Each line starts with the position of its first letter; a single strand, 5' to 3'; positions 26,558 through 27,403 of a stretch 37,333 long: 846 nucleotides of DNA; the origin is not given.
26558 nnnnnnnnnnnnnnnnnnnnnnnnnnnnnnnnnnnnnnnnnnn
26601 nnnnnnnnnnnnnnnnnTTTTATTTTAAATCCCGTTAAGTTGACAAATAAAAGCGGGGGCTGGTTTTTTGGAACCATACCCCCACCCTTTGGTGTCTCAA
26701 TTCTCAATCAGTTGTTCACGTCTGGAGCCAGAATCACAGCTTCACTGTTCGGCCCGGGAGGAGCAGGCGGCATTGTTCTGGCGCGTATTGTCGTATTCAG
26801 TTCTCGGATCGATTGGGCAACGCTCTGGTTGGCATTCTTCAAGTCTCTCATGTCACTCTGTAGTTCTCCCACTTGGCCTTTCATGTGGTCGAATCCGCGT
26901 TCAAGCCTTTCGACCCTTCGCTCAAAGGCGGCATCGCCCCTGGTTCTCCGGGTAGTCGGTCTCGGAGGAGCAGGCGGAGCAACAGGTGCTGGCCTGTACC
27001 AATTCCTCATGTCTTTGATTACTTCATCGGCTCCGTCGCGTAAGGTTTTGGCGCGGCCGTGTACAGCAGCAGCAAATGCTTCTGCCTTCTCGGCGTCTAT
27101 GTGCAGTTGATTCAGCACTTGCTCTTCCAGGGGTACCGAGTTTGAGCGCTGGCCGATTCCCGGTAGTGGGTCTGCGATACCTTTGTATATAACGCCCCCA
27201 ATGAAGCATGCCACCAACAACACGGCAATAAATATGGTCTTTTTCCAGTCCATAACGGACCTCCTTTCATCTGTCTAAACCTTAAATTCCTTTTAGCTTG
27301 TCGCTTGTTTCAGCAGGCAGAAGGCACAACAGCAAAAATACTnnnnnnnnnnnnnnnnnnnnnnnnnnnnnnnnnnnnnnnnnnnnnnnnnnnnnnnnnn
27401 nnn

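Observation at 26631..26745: Reused 3'-end module: C-terminal ...IL(S/A)PDVNN tail + conserved hairpin + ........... shared by two otherwise different genes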

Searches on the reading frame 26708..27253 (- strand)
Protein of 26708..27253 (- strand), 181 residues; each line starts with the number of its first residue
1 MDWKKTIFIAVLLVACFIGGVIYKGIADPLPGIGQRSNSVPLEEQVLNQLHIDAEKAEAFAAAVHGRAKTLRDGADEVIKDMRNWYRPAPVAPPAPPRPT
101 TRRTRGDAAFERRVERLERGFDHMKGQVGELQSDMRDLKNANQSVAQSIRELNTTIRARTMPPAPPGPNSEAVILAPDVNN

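Call 8: search_protein_families(library=pfam, proteins=[window:26708-27253:-], max_evalue=0.01)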
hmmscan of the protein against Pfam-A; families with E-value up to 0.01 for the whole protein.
window:26708-27253:- (181 aa): 0 families
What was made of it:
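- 26708..27253 (-): Gene A: 181-aa protein with N-terminal membrane helix, helical region, Pro-rich linkers, coiled coil and C-terminal tail. No Pfam family (call 8).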

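Call 18: find_encoding_contigs(protein=window:26708-27253:-, flank=10000, max_places=10)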
Protein window:26708-27253:- (181 aa): no gene with exactly this product is on record in the collection.

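Call 56: find_homologous_proteins(query=window:26708-27253:-, max_evalue=10)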
Query window:26708-27253:- (181 aa): 3 proteins with E <= 10 among 222 candidates.
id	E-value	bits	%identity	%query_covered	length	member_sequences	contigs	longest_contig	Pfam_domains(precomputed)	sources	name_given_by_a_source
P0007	6.8e-116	402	100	100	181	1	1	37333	-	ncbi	-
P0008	1.8e-50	189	61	90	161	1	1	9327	-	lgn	-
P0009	2.4e-36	143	63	73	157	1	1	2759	-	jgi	jgi:hypothetical protein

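Call 58: find_encoding_contigs(protein=P0008, flank=10000, max_places=4)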
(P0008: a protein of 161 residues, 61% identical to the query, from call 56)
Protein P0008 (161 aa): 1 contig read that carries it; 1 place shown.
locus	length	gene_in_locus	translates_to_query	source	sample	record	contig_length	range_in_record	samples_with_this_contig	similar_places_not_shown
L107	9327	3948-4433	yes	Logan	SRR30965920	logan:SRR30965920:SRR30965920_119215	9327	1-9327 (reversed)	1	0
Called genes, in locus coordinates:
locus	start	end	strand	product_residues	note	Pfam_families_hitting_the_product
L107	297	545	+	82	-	-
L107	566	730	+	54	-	-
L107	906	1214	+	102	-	-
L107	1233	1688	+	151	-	-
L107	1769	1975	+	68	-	-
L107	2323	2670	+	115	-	-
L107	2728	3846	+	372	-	-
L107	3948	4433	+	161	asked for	-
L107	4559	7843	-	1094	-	-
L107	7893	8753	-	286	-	PF13620:CarboxypepD_reg (weak), PF13715:CarbopepD_reg_2 (weak), PF13620:CarboxypepD_reg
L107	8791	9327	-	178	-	?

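Call 59: find_encoding_contigs(protein=P0009, flank=10000, max_places=4)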
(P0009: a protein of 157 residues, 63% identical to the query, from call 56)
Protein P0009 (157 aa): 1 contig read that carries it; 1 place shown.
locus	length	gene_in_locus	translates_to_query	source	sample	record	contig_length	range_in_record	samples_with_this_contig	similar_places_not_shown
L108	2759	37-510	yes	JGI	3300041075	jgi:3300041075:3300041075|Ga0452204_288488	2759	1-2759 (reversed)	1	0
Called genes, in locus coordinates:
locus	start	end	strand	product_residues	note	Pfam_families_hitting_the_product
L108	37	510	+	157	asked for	-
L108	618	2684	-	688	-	-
